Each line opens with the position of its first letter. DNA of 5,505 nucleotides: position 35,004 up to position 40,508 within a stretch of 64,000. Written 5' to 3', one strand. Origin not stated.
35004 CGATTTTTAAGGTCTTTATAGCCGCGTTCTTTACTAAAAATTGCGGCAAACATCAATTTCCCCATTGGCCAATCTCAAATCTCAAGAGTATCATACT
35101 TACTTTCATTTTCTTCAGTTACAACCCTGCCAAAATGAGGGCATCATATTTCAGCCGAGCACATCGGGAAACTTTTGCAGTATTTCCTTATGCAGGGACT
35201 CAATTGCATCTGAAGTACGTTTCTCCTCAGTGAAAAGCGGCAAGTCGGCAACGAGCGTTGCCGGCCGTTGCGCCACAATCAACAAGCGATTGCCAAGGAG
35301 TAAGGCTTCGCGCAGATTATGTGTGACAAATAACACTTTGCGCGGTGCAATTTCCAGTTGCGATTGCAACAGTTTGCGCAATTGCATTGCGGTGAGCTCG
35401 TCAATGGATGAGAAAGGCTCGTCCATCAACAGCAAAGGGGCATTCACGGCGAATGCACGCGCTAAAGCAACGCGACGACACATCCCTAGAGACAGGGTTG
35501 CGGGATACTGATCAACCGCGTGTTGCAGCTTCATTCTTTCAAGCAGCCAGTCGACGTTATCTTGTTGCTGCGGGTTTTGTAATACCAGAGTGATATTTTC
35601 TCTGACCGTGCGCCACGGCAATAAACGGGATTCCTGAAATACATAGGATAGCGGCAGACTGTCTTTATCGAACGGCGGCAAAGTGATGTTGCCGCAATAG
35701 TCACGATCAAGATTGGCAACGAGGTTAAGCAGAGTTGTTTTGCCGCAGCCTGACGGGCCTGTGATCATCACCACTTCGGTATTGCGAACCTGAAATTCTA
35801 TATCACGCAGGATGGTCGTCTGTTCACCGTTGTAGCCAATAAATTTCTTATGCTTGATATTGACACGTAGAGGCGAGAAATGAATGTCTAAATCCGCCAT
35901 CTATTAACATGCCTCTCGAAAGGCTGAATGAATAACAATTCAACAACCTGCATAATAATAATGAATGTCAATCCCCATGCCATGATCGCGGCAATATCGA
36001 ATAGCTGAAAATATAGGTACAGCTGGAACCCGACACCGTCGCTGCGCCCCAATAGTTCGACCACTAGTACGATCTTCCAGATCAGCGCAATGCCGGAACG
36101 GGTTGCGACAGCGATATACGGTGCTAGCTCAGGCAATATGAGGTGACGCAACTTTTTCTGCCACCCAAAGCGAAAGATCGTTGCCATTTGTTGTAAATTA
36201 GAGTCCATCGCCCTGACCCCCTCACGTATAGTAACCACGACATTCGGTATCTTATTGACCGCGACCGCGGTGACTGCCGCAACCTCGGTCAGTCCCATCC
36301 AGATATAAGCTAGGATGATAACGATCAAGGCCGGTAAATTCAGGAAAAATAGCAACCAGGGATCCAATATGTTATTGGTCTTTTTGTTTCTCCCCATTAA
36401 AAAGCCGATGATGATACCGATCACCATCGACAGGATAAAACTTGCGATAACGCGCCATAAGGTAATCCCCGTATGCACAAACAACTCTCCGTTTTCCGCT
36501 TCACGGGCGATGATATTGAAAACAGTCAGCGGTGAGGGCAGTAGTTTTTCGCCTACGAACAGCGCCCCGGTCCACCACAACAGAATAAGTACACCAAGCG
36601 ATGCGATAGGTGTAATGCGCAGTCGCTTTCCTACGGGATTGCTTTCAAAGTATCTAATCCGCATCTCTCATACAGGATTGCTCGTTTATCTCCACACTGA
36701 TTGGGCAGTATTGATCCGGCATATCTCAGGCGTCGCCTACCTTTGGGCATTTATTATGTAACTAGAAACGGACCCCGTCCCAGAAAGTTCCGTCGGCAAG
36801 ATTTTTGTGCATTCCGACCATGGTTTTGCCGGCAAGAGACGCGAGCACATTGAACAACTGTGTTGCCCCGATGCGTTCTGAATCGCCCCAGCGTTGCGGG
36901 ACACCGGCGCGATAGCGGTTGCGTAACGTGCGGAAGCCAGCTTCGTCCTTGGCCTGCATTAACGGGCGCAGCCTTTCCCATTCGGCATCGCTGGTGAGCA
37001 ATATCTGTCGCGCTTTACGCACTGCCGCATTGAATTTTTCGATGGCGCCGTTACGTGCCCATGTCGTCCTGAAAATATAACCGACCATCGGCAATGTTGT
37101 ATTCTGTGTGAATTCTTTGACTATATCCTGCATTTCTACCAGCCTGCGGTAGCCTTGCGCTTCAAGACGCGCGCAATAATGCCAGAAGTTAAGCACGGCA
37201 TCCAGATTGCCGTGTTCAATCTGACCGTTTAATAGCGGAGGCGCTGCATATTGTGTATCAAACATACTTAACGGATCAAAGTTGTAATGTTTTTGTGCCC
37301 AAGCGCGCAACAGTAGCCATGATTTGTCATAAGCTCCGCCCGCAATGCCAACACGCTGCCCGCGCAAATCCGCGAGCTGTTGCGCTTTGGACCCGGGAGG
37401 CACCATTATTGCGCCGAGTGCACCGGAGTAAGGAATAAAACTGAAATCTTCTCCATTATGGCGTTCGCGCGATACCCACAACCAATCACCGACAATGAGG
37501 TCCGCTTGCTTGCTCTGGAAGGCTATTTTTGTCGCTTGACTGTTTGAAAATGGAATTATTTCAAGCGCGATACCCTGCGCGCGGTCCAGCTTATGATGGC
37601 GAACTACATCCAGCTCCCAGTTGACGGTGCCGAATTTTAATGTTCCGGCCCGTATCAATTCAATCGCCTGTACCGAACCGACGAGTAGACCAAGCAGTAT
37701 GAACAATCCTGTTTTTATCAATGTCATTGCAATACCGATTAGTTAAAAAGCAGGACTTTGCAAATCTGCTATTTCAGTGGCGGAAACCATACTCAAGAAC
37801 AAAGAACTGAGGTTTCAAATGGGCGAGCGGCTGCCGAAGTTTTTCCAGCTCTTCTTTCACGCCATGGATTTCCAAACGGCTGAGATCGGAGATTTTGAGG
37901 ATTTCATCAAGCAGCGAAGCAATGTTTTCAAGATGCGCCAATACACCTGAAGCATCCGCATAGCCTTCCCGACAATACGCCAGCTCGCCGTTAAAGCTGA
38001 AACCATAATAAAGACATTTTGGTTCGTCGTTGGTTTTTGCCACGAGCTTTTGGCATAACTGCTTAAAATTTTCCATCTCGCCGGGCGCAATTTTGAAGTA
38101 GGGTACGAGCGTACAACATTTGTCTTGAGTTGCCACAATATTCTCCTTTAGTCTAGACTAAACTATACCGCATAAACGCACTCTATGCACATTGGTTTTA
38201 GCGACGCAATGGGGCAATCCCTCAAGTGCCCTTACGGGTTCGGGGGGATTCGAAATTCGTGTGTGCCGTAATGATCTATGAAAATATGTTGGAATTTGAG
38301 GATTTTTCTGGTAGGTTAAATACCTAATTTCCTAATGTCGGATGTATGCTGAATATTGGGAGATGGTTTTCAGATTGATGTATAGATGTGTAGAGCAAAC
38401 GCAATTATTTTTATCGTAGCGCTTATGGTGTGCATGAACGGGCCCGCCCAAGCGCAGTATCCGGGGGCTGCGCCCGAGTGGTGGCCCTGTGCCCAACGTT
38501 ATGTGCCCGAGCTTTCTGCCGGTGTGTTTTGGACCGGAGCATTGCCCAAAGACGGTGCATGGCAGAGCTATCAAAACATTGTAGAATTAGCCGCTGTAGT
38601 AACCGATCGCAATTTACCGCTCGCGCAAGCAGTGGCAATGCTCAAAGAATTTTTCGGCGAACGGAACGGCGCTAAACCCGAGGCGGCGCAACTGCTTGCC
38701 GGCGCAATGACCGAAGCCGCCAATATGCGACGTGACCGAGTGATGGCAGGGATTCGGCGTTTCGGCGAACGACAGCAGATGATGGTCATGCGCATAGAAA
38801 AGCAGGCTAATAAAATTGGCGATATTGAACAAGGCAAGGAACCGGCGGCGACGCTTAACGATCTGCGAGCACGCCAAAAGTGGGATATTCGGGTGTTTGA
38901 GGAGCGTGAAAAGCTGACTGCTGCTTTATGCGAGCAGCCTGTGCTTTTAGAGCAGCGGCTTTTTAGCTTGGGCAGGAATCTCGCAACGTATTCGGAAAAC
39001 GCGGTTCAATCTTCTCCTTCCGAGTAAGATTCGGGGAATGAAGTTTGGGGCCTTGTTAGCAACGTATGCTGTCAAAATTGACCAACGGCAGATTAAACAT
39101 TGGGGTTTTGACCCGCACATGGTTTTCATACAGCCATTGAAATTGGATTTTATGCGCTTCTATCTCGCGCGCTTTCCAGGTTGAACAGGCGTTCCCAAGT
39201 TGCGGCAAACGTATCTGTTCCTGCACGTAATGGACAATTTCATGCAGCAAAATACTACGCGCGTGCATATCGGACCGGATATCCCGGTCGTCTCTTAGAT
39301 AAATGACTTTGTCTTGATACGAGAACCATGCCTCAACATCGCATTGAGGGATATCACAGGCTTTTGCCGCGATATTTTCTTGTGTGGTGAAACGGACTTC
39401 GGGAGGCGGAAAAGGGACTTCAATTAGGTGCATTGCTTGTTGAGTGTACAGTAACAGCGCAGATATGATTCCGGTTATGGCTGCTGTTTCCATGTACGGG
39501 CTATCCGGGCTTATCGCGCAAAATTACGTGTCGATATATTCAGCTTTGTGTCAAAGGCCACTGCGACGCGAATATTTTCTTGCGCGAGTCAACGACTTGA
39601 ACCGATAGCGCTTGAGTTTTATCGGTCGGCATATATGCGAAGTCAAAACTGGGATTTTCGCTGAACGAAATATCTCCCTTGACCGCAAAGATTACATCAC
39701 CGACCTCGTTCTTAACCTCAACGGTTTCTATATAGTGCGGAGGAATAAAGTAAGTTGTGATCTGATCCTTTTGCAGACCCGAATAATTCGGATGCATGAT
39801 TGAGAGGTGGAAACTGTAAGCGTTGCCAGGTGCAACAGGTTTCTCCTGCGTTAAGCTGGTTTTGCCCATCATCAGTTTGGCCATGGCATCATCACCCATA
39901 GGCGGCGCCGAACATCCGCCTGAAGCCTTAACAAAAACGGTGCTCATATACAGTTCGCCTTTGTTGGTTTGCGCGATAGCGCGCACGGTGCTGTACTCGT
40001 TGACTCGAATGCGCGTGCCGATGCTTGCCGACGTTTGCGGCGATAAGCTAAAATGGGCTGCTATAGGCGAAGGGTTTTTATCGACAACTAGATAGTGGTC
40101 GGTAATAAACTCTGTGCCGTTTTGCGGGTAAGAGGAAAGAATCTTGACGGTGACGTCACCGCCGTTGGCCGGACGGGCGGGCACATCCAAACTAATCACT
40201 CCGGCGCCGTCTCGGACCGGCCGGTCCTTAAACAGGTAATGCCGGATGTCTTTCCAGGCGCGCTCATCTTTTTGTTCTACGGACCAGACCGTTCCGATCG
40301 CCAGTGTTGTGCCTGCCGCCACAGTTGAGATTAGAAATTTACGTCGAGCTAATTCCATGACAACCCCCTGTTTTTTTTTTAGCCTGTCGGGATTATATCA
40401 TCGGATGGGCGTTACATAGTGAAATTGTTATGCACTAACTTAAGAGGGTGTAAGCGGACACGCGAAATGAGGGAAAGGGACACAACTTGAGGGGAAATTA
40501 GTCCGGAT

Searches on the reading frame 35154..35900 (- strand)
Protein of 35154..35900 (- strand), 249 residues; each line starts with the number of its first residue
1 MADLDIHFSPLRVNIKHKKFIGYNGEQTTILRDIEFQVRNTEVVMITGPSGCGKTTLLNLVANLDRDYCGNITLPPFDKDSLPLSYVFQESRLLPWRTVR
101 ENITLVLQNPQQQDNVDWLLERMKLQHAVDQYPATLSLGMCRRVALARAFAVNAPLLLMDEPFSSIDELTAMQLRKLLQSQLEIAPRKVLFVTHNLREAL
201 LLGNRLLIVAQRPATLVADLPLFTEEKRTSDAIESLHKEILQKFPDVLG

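Call 95: search_protein_families(library=pfam, proteins=[window:35154-35900:-], max_evalue=0.01)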
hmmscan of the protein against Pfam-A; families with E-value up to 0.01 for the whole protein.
window:35154-35900:- (249 aa): 17 families
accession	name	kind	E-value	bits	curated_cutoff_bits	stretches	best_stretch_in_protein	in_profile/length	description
PF00005.33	ABC_tran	-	5.9e-29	101.9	25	1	31-163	1-136/137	ABC transporter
PF13304.12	AAA_21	-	2.3e-08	34.9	27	1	78-196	182-300/304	AAA domain, putative AbiEii toxin, Type IV TA system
PF13191.12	AAA_16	-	1e-05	26.5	32.6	1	33-181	15-159/167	AAA ATPase domain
PF13401.12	AAA_22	-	1.1e-05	26.2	27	1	41-197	5-127/130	AAA domain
PF01637.24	ATPase_2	-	0.00016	22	33.2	1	40-69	19-48/225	ATPase domain predominantly from Archaea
PF13476.12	AAA_23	-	0.00034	21.7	27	1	33-59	14-37/201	AAA domain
PF03215.21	Rad17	-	0.0006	20.2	23.8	1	37-62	41-66/186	Rad17 P-loop domain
PF20720.3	nSTAND3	-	0.0013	18.9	27.2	1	28-62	4-38/155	Novel STAND NTPase 3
PF03193.22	RsgA_GTPase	-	0.0016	18.7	30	1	23-63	89-128/174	RsgA GTPase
PF13555.12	AAA_29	-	0.0017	18.5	27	1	34-58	17-39/61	P-loop containing region of AAA domain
PF13238.12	AAA_18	-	0.0024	18.8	29.4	1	44-91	1-35/128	AAA domain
PF13521.12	AAA_28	-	0.0028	18.3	27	1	44-64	2-22/164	AAA domain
PF13245.12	AAA_19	-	0.0052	17.4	25.1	0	38-63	8-33/134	AAA domain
PF13173.12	AAA_14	-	0.0052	17.2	27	1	41-65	2-26/129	AAA domain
PF13604.12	AAA_30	-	0.0072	16.5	27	0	23-64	2-41/191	AAA domain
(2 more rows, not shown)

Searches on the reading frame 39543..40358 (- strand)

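Call 95: search_protein_families(library=pfam, proteins=[window:39543-40358:-], max_evalue=0.01)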
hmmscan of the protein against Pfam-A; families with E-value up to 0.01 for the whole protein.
window:39543-40358:- (272 aa): 2 families
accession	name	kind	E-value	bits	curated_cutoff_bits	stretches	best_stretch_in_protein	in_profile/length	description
PF13501.12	SoxY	-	6.5e-28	97.6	28.4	1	42-149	4-112/112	Sulfur oxidation protein SoxY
PF08770.17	SoxZ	-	2.7e-18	65.9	25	1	175-266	6-96/98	Sulphur oxidation protein SoxZ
